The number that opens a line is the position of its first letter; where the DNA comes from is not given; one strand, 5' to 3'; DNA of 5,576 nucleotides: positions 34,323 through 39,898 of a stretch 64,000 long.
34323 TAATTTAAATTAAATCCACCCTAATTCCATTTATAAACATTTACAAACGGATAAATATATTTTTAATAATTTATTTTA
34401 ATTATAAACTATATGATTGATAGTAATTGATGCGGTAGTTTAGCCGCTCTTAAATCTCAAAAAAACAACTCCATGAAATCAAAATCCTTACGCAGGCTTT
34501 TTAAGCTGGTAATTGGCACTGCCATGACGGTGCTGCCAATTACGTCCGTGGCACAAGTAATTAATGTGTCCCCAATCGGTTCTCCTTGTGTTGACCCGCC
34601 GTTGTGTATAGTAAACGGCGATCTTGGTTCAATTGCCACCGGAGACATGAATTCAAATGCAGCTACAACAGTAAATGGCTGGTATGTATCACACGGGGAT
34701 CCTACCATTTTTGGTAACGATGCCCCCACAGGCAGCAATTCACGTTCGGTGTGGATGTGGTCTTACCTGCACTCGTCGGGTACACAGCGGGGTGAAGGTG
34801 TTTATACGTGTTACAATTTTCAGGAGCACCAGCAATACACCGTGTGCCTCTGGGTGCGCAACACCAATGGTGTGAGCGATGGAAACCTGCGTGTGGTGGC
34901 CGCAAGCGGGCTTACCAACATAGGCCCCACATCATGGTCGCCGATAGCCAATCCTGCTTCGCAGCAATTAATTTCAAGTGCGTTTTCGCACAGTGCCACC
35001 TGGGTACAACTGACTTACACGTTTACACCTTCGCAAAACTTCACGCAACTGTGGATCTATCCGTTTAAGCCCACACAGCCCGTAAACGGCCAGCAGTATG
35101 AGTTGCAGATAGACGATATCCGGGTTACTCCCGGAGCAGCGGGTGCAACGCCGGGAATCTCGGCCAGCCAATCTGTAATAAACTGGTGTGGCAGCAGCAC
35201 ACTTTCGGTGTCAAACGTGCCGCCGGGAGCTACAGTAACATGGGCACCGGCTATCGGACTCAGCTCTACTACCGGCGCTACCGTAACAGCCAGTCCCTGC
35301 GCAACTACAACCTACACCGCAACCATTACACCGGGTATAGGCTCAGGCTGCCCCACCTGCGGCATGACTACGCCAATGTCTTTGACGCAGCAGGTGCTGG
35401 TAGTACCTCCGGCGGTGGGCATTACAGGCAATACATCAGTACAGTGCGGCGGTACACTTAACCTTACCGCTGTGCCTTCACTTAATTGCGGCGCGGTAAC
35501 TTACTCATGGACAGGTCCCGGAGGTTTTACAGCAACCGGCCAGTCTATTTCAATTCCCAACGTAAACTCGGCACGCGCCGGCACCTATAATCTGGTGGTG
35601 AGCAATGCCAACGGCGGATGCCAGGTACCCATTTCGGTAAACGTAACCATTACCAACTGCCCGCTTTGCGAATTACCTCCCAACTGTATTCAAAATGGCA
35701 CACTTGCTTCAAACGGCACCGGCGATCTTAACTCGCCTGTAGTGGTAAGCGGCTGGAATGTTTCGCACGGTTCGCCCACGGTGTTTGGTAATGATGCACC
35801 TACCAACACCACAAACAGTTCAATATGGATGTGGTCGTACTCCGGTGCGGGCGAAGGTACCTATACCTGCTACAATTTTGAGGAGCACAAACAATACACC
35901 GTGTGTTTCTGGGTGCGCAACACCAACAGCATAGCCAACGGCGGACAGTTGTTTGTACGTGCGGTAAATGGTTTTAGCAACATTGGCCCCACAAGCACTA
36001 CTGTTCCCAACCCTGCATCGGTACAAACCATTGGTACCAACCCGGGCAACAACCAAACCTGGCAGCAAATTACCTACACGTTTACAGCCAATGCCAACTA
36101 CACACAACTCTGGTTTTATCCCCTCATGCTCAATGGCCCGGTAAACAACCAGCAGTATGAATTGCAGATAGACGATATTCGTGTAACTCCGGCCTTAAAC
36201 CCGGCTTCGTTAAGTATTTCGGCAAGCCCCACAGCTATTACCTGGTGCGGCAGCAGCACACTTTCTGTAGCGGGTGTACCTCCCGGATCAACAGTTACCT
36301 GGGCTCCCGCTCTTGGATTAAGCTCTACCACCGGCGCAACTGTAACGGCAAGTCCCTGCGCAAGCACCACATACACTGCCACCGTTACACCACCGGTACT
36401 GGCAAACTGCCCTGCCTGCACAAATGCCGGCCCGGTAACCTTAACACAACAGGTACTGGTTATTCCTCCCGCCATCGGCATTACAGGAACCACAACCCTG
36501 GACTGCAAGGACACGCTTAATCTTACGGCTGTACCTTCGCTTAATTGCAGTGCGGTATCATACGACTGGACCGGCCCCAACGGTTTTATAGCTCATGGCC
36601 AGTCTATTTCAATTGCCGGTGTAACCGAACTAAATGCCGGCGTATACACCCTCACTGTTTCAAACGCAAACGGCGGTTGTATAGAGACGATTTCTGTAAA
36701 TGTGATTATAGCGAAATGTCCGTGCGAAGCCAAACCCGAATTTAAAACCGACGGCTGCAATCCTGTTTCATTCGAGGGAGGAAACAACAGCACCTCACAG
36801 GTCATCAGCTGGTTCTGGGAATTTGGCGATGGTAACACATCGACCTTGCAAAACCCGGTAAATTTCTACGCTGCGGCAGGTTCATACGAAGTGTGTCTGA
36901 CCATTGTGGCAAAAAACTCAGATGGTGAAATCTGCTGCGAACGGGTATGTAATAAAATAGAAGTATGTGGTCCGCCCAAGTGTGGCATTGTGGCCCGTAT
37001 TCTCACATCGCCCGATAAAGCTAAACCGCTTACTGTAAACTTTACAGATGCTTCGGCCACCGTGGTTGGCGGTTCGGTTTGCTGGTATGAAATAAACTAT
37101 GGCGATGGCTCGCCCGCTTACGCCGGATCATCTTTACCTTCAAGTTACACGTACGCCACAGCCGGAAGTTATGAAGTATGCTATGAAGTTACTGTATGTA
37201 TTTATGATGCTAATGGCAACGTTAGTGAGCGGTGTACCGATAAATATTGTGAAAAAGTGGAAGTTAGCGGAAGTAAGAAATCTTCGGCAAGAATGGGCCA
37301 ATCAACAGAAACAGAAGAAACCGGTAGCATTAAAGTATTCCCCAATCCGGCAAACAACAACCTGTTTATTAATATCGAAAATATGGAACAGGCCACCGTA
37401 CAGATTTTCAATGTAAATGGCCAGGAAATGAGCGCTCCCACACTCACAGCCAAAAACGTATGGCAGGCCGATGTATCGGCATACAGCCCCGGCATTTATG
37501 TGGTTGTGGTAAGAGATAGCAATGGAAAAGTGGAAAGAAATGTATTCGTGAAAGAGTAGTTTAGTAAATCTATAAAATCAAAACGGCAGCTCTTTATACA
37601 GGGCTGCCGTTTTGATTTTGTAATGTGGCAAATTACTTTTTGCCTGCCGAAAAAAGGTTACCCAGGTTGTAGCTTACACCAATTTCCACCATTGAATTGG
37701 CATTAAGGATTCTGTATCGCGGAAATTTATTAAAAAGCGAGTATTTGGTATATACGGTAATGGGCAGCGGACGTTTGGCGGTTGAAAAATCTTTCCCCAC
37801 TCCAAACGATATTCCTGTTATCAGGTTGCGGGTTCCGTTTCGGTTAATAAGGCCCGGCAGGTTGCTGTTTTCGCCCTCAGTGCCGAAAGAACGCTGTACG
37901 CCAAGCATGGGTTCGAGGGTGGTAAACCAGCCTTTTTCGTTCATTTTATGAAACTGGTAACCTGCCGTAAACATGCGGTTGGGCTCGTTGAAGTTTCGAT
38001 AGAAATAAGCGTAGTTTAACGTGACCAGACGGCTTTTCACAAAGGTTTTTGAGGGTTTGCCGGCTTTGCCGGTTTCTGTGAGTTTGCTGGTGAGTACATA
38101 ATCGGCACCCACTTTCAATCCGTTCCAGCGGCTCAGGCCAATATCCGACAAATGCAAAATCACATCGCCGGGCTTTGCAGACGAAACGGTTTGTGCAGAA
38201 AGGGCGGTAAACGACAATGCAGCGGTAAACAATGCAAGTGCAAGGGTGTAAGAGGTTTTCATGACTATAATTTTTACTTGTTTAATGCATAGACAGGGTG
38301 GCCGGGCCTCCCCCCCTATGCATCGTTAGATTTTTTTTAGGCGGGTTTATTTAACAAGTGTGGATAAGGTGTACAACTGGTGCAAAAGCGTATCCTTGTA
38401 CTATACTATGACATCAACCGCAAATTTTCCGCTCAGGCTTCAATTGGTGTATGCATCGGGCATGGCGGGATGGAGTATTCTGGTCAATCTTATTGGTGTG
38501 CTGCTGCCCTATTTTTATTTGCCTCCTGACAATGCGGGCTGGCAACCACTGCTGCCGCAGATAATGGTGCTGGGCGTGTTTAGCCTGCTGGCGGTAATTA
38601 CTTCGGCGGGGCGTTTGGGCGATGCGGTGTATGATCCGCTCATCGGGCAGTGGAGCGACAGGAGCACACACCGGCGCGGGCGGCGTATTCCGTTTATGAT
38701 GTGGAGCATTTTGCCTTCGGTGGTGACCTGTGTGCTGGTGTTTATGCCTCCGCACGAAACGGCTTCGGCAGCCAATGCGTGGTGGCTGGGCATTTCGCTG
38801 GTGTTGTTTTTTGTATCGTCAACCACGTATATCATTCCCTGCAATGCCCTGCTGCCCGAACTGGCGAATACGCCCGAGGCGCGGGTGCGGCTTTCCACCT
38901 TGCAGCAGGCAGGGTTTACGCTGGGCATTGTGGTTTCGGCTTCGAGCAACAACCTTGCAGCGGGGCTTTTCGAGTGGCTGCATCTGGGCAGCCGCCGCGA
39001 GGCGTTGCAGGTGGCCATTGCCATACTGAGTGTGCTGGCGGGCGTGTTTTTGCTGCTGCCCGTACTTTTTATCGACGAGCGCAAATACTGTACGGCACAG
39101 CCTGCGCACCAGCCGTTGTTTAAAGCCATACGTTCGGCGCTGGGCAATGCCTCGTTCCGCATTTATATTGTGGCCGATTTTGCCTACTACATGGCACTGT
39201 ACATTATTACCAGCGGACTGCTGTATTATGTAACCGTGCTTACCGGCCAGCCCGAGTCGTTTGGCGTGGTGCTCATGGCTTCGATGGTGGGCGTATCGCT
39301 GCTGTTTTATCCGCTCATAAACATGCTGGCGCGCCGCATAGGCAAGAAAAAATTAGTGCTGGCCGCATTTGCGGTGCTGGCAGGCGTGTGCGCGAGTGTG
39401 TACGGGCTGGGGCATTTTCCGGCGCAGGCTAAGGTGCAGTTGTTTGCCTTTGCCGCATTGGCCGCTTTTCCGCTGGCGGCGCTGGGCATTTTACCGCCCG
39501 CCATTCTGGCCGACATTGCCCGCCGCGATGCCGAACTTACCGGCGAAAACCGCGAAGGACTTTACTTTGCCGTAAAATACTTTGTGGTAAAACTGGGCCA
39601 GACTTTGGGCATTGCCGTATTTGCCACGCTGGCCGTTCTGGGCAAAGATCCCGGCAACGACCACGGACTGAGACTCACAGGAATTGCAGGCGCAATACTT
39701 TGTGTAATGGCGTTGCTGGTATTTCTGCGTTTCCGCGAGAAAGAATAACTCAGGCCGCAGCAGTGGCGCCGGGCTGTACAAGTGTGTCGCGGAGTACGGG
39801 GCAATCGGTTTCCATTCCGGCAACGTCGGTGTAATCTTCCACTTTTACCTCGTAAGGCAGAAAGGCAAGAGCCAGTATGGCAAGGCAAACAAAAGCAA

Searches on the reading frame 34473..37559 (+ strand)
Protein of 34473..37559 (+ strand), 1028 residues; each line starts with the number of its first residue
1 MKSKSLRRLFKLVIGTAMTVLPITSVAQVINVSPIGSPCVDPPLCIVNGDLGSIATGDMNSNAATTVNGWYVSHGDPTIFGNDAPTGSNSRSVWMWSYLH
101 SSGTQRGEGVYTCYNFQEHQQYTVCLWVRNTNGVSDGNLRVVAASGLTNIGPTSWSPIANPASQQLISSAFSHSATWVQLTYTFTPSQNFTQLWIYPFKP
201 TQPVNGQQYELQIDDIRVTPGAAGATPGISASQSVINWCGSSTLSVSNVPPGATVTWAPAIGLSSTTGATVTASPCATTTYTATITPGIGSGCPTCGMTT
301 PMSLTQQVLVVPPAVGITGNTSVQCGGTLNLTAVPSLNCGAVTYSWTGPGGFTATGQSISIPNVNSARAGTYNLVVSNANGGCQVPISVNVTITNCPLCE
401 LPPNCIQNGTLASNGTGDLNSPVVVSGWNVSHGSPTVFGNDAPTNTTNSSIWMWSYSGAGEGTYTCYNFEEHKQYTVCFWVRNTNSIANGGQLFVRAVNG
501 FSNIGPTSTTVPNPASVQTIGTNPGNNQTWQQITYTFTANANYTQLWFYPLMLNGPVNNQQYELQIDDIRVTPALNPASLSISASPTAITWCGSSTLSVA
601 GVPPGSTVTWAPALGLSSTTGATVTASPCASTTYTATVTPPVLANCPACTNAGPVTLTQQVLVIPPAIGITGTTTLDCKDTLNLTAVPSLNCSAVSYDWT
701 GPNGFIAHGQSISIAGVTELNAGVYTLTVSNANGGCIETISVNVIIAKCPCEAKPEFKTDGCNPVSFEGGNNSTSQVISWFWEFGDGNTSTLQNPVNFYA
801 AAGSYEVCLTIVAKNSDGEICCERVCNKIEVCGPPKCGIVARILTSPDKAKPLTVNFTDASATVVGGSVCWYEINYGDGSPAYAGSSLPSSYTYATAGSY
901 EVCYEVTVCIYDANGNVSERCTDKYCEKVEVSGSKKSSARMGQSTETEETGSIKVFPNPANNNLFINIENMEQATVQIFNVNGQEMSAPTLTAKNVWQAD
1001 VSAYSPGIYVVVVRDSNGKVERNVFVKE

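Call 92: search_protein_families(library=pfam, proteins=[window:34473-37559:+], max_evalue=0.0001)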
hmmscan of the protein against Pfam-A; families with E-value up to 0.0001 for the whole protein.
window:34473-37559:+ (1028 aa): 5 families
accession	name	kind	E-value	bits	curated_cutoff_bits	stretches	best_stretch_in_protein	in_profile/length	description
PF18911.6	PKD_4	-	2.9e-21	75.8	27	1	759-812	14-69/85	PKD domain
PF18962.6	Por_Secre_tail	-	2.2e-13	50.7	27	1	955-1023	1-72/75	Secretion system C-terminal sorting domain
PF00801.26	PKD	-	1.4e-08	35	23.5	0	774-818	26-70/80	PKD domain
PF13895.12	Ig_2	-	2.8e-06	27.9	27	0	338-384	25-71/79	Immunoglobulin domain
PF07679.22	I-set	-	6.4e-05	23.4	23.7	0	357-391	56-90/90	Immunoglobulin I-set domain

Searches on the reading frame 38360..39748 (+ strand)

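Call 92: search_protein_families(library=pfam, proteins=[window:38360-39748:+], max_evalue=0.0001)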
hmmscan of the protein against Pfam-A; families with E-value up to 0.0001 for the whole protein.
window:38360-39748:+ (462 aa): 2 families
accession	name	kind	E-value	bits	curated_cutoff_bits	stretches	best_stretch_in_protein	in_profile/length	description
PF13347.12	MFS_2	-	8.8e-49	166.6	27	1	31-424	2-380/427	MFS/sugar transport protein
PF07690.21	MFS_1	-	4e-15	56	33.4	2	274-460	6-175/347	Major Facilitator Superfamily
